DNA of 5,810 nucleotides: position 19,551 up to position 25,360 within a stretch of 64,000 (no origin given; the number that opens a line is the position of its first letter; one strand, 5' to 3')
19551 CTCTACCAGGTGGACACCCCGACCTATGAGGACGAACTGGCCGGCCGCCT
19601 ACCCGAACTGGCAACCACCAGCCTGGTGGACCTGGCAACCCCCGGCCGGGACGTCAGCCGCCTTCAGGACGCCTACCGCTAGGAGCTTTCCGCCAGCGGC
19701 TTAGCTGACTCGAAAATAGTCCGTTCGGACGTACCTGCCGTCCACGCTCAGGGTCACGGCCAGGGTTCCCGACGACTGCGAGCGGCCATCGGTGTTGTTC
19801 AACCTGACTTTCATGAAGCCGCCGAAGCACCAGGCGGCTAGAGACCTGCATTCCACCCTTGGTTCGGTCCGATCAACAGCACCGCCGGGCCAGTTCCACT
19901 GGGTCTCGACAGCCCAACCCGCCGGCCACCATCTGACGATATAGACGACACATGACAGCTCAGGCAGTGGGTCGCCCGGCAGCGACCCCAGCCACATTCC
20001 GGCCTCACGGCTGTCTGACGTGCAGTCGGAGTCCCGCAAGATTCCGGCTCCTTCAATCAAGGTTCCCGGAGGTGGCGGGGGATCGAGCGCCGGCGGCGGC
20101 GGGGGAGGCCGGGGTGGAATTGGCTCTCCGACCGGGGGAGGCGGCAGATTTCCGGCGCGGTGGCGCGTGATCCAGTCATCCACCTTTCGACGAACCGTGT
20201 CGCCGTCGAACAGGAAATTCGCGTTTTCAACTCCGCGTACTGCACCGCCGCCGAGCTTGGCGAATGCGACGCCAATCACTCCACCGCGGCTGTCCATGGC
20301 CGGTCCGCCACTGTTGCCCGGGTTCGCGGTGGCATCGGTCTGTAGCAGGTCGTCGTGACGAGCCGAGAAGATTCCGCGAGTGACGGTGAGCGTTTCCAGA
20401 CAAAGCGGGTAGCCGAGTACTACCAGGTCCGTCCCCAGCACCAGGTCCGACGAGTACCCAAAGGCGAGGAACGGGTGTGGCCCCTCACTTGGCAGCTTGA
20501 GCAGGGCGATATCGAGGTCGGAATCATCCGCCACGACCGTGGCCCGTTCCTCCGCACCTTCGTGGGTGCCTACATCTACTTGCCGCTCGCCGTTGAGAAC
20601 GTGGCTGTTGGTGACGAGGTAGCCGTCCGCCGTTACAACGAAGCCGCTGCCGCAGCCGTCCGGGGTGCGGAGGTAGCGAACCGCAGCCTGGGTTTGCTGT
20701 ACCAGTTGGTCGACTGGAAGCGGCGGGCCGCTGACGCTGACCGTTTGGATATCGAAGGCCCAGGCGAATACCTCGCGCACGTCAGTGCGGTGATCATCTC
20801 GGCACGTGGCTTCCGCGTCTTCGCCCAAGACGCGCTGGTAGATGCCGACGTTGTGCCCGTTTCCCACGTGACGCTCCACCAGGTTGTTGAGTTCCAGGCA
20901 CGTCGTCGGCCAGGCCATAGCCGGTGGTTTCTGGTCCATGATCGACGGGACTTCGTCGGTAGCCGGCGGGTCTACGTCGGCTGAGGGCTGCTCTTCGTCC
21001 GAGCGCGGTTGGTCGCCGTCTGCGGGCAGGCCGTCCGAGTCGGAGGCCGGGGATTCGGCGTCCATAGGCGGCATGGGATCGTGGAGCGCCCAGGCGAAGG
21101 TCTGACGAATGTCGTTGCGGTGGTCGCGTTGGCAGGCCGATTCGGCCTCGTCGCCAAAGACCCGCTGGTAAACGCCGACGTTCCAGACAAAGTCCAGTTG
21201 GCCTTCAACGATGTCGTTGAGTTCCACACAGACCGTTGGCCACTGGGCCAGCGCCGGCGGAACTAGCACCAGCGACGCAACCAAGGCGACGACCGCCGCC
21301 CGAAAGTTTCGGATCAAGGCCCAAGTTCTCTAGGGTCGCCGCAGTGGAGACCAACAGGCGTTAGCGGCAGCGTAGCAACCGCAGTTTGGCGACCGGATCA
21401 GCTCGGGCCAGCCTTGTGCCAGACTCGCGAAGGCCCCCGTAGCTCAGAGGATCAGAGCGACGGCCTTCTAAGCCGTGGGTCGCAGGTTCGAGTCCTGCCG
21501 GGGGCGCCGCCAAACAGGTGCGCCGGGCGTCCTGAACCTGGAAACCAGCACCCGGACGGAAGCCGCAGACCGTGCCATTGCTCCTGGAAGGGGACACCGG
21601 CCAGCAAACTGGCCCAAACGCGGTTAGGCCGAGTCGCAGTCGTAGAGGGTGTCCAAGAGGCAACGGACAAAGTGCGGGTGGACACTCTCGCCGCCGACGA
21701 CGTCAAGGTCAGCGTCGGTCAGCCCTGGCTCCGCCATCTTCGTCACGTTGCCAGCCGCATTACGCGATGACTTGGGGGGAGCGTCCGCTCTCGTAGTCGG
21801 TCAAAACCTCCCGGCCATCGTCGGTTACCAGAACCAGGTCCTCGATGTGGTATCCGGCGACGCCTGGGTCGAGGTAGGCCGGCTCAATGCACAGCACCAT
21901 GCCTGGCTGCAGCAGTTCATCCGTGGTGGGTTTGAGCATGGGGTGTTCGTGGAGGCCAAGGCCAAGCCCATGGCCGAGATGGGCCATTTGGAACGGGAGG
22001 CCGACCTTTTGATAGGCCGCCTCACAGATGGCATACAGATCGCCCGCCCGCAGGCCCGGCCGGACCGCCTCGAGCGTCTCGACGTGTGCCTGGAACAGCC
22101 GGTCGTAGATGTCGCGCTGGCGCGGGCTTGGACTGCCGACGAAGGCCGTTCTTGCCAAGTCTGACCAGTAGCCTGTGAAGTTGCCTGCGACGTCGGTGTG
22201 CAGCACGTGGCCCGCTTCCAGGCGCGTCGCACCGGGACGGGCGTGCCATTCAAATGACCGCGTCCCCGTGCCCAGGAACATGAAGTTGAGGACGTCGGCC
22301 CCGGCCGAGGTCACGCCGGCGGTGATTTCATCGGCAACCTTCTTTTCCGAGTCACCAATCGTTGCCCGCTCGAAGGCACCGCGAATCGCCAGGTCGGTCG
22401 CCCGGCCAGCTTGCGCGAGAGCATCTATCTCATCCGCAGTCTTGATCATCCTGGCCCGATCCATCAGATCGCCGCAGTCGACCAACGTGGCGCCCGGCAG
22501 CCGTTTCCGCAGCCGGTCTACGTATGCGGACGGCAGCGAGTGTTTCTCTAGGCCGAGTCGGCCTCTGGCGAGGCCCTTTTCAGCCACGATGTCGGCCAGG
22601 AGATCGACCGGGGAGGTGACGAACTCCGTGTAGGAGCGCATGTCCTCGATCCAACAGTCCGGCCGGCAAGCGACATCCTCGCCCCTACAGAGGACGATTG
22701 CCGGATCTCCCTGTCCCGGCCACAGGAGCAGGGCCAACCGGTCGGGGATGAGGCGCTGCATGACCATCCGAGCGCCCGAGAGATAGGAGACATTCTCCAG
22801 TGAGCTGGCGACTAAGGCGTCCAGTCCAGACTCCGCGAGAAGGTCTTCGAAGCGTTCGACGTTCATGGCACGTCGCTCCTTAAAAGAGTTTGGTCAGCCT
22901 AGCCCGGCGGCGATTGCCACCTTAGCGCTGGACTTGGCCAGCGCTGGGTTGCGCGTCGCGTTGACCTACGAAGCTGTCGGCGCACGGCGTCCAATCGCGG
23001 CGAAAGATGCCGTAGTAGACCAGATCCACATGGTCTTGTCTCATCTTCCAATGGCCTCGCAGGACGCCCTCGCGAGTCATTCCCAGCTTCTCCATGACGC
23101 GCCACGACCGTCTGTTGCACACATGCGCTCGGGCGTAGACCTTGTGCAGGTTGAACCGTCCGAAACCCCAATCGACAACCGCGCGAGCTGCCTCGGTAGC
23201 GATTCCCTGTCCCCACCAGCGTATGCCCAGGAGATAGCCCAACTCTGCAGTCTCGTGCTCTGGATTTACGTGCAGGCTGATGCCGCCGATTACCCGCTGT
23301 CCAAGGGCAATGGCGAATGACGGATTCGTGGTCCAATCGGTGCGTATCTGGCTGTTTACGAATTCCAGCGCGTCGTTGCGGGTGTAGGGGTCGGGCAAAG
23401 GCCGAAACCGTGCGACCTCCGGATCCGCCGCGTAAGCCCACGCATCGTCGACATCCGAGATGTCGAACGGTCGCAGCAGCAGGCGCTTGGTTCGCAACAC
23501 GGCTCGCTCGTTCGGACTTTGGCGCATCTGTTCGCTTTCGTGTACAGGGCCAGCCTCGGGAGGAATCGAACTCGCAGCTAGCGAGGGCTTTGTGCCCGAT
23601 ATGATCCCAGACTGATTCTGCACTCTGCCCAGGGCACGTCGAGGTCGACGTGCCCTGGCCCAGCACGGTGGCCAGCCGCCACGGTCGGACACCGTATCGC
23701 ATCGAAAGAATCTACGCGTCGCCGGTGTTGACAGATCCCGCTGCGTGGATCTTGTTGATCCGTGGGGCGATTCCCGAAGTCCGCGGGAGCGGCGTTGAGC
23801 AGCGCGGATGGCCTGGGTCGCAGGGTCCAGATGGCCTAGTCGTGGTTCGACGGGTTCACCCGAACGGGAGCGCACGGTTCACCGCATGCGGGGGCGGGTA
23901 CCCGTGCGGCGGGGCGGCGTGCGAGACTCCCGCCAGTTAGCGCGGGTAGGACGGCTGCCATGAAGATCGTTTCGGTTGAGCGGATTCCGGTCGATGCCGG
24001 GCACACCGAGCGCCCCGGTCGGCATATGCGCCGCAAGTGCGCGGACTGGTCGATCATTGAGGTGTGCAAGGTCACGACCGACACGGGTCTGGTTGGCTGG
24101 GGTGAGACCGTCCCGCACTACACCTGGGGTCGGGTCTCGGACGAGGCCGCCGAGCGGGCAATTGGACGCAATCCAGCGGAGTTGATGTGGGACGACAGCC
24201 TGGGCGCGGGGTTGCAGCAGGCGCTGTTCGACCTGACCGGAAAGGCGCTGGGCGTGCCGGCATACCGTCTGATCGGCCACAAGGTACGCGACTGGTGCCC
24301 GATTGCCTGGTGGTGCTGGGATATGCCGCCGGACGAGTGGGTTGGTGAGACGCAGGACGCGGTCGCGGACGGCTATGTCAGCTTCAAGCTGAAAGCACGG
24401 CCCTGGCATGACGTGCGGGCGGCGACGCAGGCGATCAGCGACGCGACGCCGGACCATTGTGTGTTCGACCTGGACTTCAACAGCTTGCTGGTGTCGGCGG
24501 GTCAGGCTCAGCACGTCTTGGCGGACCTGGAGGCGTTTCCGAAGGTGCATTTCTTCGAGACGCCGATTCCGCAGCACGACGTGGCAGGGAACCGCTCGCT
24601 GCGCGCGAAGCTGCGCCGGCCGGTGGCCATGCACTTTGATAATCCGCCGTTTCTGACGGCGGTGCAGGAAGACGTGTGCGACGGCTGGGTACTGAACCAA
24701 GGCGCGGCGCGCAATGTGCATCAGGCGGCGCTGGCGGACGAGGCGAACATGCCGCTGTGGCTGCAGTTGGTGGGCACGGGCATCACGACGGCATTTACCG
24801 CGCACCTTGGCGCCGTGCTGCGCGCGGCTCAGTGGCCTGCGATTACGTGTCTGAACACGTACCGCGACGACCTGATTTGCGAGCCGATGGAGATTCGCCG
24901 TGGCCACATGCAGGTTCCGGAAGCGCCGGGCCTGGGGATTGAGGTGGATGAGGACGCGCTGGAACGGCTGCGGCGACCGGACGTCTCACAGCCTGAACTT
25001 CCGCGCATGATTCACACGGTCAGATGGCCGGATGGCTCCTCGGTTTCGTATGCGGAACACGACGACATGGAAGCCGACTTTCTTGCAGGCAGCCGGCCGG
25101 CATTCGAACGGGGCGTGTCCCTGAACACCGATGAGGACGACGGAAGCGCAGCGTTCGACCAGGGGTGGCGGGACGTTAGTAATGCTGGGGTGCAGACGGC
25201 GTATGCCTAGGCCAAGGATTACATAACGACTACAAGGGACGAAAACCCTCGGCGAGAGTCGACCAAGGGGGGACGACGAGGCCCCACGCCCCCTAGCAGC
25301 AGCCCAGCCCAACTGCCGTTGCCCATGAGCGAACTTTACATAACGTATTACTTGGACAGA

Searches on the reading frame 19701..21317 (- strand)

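Call 32: search_protein_families(library=pfam, proteins=[window:19701-21317:-], max_evalue=0.001)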
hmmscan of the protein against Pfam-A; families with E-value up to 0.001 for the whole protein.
window:19701-21317:- (538 aa): 2 families
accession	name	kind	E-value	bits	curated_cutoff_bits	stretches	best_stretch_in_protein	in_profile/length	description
PF13365.12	Trypsin_2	-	2.4e-30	106.6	27.6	1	223-350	1-144/144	Trypsin-like peptidase domain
PF00089.32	Trypsin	-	1.6e-09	38.4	20.6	1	210-356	15-200/220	Trypsin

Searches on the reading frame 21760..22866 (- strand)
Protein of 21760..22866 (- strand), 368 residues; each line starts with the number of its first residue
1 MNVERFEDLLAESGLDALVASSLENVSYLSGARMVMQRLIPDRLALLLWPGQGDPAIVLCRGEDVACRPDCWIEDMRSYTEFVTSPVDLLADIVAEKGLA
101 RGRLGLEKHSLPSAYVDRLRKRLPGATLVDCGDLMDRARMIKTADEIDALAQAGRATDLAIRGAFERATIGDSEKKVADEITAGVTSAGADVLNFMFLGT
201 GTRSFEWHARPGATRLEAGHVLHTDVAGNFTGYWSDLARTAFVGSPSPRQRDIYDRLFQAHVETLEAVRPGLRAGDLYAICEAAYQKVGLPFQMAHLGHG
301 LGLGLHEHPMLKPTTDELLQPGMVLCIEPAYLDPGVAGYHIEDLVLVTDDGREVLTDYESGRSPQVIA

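Call 32: search_protein_families(library=pfam, proteins=[window:21760-22866:-], max_evalue=0.001)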
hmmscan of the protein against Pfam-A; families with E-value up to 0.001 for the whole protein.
window:21760-22866:- (368 aa): 2 families
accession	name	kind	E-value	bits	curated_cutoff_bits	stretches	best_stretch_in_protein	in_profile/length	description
PF00557.29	Peptidase_M24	-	1e-43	150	23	1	149-349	2-208/208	Metallopeptidase family M24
PF01321.24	Creatinase_N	-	8.1e-19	68.9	22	1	3-141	2-128/128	Creatinase/Prolidase N-terminal domain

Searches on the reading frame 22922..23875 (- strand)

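Call 32: search_protein_families(library=pfam, proteins=[window:22922-23875:-], max_evalue=0.001)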
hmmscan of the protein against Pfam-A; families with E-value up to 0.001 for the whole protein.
window:22922-23875:- (317 aa): 2 families
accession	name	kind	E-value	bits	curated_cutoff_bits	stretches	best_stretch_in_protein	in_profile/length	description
PF13302.13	Acetyltransf_3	-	3e-33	115.9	25.4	1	131-267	1-138/138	Acetyltransferase (GNAT) domain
PF00583.31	Acetyltransf_1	-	6.5e-13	49.4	20.7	1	173-266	23-116/116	Acetyltransferase (GNAT) family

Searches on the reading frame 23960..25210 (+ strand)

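Call 32: search_protein_families(library=pfam, proteins=[window:23960-25210:+], max_evalue=0.001)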
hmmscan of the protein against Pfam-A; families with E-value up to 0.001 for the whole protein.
window:23960-25210:+ (416 aa): 2 families
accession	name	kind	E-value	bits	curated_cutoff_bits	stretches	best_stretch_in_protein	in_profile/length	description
PF13378.12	MR_MLE_C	-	1.8e-25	90.4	29.4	1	130-333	5-219/219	Enolase C-terminal domain-like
PF02746.21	MR_MLE_N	-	8.1e-05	23.3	22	0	35-106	30-117/117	Mandelate racemase / muconate lactonizing enzyme, N-terminal domain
